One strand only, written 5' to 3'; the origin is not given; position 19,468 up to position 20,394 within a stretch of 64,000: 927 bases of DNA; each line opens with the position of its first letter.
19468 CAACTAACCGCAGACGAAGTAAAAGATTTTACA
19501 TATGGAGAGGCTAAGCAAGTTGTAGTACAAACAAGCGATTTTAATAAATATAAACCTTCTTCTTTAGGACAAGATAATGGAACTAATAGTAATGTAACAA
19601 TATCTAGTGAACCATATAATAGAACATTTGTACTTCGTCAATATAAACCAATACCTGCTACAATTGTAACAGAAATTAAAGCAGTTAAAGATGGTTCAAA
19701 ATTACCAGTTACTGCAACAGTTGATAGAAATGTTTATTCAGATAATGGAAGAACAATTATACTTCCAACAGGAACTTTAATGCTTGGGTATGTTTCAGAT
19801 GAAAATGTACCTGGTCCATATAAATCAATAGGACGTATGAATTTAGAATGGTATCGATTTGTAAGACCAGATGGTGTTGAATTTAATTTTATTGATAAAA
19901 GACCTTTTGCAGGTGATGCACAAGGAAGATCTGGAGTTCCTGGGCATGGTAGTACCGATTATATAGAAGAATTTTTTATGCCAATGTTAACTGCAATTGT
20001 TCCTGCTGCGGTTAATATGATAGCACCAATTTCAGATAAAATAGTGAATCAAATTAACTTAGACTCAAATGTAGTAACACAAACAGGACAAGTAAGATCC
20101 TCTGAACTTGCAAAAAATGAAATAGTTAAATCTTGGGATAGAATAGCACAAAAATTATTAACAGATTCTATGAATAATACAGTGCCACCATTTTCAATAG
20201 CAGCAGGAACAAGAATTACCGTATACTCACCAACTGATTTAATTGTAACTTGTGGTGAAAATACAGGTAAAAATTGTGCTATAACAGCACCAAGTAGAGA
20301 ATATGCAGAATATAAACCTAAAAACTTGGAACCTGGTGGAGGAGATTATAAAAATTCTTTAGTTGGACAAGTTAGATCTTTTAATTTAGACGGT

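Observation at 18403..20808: VirB10 homolog with E/K-rich tandem-repeat linker and a ~190-aa cysteine-rich C-terminal extension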

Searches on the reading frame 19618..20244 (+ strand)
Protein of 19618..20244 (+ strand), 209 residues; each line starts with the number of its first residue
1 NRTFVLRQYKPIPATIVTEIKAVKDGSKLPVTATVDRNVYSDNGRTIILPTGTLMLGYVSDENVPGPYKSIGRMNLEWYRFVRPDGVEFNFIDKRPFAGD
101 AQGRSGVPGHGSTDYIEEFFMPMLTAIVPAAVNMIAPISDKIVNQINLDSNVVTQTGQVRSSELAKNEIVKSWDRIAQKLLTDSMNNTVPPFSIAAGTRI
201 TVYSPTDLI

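Call 75: search_dna_similar(query=window:19618-20244:+, collection=plasmids, mode=protein, max_rows=15, max_evalue=0.00001)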
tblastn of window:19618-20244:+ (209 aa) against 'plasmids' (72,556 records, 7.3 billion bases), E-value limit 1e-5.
Records with a match: 319; places in all: 321; records where one place covers at least 80% of the query: 259.
Best place of each record, by identity: <60% 319.
By first word of the organism name: Rhizobium 65; Acinetobacter 52; Sinorhizobium 35; Sphingobium 30; Agrobacterium 27; Methylocystis 15; Mesorhizobium 11; Sphingomonas 11; Ensifer 6; Brucella 6; and 39 more.
By predicted mobility (MOB-suite, as given by PLSDB): conjugative 205; non-mobilizable 103; mobilizable 11.
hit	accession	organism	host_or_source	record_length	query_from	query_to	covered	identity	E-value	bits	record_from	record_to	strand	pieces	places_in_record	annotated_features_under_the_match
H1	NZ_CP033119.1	Acinetobacter wuhouensis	Culture,Sewage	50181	1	208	100%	30.3%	2e-7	58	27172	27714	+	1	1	TrbI/VirB10 family protein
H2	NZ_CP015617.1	Acinetobacter schindleri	cell culture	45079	1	208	100%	30.3%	2e-7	57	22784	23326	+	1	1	TrbI/VirB10 family protein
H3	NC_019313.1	Sinorhizobium meliloti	Medicago sativa ssp. falcata,root ...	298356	1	208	100%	30.1%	1e-12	73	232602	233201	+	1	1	virB10: type IV secretion system protein VirB10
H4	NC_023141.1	Phaeobacter gallaeciensis DSM 26640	-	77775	1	208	100%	30.0%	2e-7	58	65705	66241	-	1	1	TrbI/VirB10 family protein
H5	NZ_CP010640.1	Phaeobacter gallaeciensis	cell culture,clam aquaculture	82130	1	208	100%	30.0%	2e-7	58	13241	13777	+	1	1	TrbI/VirB10 family protein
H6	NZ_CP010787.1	Phaeobacter gallaeciensis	cell culture,algae aquaculture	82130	1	208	100%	30.0%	2e-7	58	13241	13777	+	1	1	TrbI/VirB10 family protein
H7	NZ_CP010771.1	Phaeobacter piscinae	cell culture,fish larvae aquaculture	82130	1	208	100%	30.0%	2e-7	58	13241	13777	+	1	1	TrbI/VirB10 family protein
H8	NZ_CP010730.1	Phaeobacter inhibens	cell culture,clam larvae aquaculture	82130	1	208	100%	30.0%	2e-7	58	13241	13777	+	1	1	TrbI/VirB10 family protein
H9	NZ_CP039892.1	Agrobacterium tumefaciens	-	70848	1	208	100%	29.5%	2e-14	79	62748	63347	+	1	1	virB10: type IV secretion system protein VirB10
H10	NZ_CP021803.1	Sinorhizobium meliloti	Medicago sativa,Single Cell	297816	1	208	100%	29.5%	3e-13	75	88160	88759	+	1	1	virB10: type IV secretion system protein VirB10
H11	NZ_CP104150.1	Sinorhizobium medicae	Trigonella foenum-graecum,cell culture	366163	1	208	100%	29.5%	5e-13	74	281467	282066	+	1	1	virB10: type IV secretion system protein VirB10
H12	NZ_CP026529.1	Sinorhizobium meliloti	Medicago sativa L. subsp. ambigua,Cell ...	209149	1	208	100%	29.5%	6e-13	74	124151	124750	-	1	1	virB10: type IV secretion system protein VirB10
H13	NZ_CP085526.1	Sinorhizobium meliloti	Medicago,cell culture,lupulina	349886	1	208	100%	29.5%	6e-13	74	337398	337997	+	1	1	virB10: type IV secretion system protein VirB10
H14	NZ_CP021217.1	Sinorhizobium meliloti RU11/001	-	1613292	1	208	100%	29.5%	6e-13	74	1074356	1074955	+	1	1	none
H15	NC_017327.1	Sinorhizobium meliloti SM11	-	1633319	1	208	100%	29.5%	6e-13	74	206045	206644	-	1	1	none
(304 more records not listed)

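Call 76: get_annotated_region(hit=H9, flank=9000)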
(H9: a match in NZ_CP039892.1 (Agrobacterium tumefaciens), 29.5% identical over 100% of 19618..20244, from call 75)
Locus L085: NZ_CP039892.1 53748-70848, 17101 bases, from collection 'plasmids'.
description: Agrobacterium tumefaciens strain CFBP5499 plasmid pAtCFBP5499c, complete sequence
organism: Agrobacterium tumefaciens (NCBI taxid 358)
taxonomy: Bacteria; Pseudomonadota; Alphaproteobacteria; Hyphomicrobiales; Rhizobiaceae; Agrobacterium; Agrobacterium tumefaciens
host: -; source: -; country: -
typing (MOB-suite, as given by PLSDB): non-mobilizable; mating-pair formation MPF_T
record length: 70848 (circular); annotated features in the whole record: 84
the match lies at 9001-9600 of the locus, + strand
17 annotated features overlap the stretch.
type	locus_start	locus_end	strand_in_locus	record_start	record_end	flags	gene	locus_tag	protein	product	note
CDS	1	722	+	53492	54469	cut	-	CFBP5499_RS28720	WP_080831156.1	lytic transglycosylase domain-containing protein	-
CDS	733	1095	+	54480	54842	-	-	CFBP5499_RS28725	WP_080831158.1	TrbC/VirB2 family protein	-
CDS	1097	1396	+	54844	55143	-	-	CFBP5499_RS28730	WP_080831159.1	VirB3 family type IV secretion system protein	-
CDS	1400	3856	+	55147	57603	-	-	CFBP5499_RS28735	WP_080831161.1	VirB4 family type IV secretion/conjugal transfer ATPase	-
CDS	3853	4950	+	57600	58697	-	-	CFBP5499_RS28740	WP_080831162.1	lytic transglycosylase domain-containing protein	-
CDS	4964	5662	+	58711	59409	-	-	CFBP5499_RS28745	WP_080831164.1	type IV secretion system protein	-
CDS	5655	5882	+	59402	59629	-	-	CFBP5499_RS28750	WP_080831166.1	hypothetical protein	-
CDS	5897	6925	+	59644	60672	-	-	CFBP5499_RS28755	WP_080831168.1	type IV secretion system protein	-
CDS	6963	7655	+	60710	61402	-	-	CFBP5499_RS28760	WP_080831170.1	type IV secretion system protein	-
CDS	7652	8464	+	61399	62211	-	-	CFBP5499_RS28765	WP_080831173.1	TrbG/VirB9 family P-type conjugative transfer protein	-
CDS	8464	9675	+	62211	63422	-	virB10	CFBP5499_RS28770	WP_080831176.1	type IV secretion system protein VirB10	-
CDS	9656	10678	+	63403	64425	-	virB11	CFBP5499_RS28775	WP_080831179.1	P-type DNA transfer ATPase VirB11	GO:0044097 - secretion by the type IV secretion system [Evidence IEA]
CDS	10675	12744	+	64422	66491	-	-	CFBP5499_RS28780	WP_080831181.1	type IV secretory system conjugative DNA transfer family protein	-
CDS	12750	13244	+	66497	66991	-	-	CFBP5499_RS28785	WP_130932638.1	hypothetical protein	-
CDS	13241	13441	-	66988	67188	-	-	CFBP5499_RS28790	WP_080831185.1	hypothetical protein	-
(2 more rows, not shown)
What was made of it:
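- Closest known: Canonical VirB10/TrbI proteins. Different: A 187-aa Cys-rich tail after it; a canonical plasmid VirB10 ends 25 codons after the matched domain (call 76).
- Checked: An Agrobacterium plasmid VirB10 ends 25 codons after the matched domain (calls 75, 76).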
